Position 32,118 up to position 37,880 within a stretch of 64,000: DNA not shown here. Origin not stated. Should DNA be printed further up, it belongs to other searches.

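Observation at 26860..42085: Eight-gene multi-protease STAND operon: candidate undescribed proteolytic-cascade conflict/cell-death system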

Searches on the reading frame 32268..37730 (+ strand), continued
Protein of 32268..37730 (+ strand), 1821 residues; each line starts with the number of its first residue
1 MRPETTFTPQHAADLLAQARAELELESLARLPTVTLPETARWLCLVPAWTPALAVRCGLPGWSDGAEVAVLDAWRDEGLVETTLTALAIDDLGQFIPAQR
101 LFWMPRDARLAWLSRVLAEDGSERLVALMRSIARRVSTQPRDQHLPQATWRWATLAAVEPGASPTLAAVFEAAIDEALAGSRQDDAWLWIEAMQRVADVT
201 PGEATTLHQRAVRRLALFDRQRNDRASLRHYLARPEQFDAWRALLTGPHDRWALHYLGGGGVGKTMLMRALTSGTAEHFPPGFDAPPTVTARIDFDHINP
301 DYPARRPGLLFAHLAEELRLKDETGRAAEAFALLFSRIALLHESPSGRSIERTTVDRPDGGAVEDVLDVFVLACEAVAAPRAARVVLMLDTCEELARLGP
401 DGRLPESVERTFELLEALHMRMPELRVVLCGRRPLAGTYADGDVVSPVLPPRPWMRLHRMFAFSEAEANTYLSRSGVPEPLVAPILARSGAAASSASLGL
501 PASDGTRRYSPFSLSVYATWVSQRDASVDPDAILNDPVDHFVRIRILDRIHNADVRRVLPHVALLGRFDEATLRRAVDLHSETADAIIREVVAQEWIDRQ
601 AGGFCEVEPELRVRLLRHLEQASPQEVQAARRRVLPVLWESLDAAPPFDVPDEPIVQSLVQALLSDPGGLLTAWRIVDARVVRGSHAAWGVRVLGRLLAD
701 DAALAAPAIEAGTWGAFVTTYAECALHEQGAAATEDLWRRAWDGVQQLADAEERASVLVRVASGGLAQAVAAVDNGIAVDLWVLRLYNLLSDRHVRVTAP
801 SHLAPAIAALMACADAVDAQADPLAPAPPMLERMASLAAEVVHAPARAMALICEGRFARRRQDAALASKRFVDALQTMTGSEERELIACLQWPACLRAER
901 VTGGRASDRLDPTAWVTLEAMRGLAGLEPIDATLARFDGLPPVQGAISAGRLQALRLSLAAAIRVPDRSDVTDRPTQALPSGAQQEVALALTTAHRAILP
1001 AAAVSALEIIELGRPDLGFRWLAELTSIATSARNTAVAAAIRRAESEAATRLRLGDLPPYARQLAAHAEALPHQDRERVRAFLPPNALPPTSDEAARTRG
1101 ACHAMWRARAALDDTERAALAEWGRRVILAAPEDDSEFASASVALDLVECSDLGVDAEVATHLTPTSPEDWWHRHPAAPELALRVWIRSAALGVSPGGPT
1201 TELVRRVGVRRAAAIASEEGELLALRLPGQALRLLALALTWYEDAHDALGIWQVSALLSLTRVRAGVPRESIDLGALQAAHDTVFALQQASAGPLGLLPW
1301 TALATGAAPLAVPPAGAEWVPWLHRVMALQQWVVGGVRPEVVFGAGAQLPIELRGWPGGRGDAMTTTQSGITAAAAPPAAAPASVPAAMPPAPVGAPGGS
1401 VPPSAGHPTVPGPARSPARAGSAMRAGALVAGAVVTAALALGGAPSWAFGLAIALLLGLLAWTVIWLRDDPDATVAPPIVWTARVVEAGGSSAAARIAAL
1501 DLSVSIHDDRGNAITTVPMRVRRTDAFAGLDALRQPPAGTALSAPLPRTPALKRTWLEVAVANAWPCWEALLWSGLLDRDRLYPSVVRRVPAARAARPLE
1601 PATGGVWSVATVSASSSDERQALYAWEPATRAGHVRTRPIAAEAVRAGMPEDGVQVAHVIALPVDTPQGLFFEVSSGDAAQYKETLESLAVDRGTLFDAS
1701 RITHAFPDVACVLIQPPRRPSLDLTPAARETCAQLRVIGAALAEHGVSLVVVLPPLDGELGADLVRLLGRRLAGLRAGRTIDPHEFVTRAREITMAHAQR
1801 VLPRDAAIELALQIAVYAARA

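Call 79: search_protein_families(library=pfam, alignment_id=A4, max_evalue=0.00001)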
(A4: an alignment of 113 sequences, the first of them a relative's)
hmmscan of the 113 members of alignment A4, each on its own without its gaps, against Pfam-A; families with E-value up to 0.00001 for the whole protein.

A. member 1, L013:2306-3496:+ (397 aa): 2 families
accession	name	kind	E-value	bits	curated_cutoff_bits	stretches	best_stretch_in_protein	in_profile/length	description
PF02195.25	ParB_N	-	6.7e-25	87.4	26.3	1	98-187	4-94/95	ParB N-terminal domain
PF17762.8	HTH_ParB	-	5.9e-13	49.3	22.6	1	191-284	2-97/102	ParB HTH domain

B. families by the number of members that match (of 113 scanned): 150 families (the first 25 are shown)
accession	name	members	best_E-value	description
PF13561.12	adh_short_C2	3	3.1e-56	Enoyl-(Acyl carrier protein) reductase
PF00106.31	adh_short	3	7.4e-53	short chain dehydrogenase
PF00515.34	TPR_1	3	2.2e-22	Tetratricopeptide repeat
PF07719.23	TPR_2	3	1.4e-21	Tetratricopeptide repeat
PF13181.12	TPR_8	3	7.2e-20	Tetratricopeptide repeat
PF13428.12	TPR_14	3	7.1e-16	Tetratricopeptide repeat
PF00440.29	TetR_N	3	1.2e-15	Bacterial regulatory proteins, tetR family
PF04932.20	Wzy_C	3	5.5e-15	O-Antigen ligase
PF13432.12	TPR_16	3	5.5e-15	Tetratricopeptide repeat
PF00501.34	AMP-binding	2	2.6e-159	AMP-binding enzyme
PF13424.12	TPR_12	2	6.9e-74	Tetratricopeptide repeat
PF07690.21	MFS_1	2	2.6e-47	Major Facilitator Superfamily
PF00069.31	Pkinase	2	6.8e-47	Protein kinase domain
PF07714.23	PK_Tyr_Ser-Thr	2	4.2e-35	Protein tyrosine and serine/threonine kinase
PF00082.27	Peptidase_S8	2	4.8e-32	Subtilase family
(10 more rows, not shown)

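Call 80: search_protein_families(library=padloc, alignment_id=A4, max_evalue=1e-8)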
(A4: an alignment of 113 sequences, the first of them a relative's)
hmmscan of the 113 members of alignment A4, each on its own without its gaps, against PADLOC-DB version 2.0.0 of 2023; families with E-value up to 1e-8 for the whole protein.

A. member 1, L013:2306-3496:+ (397 aa): 0 families

B. families by the number of members that match (of 113 scanned): 45 families (the first 25 are shown)
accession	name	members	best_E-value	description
PDLC04042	PD-T4-6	2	3.5e-83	-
PDLC04053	PD-T4-6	2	7.5e-71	-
PDLC04061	PD-T4-6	2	3.4e-70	-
PDLC04060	PD-T4-6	2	7.7e-69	-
PDLC04138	mad6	2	1.3e-68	mads_6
PDLC04054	PD-T4-6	2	4.7e-65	-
PDLC04043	PD-T4-6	2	9.9e-64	-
PDLC04040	PD-T4-6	2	8.9e-63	-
PDLC04052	PD-T4-6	2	1.1e-62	-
PDLC04047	PD-T4-6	2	1.9e-62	-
PDLC04041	PD-T4-6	2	3e-62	-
PDLC04057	PD-T4-6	2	6.8e-62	-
PDLC04039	PD-T4-6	2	1.3e-57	-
PDLC04048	PD-T4-6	2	5.4e-56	-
PDLC01088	C3a189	2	6.4e-55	kinase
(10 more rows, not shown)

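Call 95: search_solved_structures(query=A1, max_evalue=1)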
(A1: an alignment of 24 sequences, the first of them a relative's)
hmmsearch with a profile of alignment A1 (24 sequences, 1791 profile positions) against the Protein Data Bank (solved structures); distinct sequences matched with E-value up to 1: 1.
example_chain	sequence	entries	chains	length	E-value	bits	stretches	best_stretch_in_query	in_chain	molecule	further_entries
2ew1_A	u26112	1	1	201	0.093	13.3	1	251-283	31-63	Ras-related protein Rab-30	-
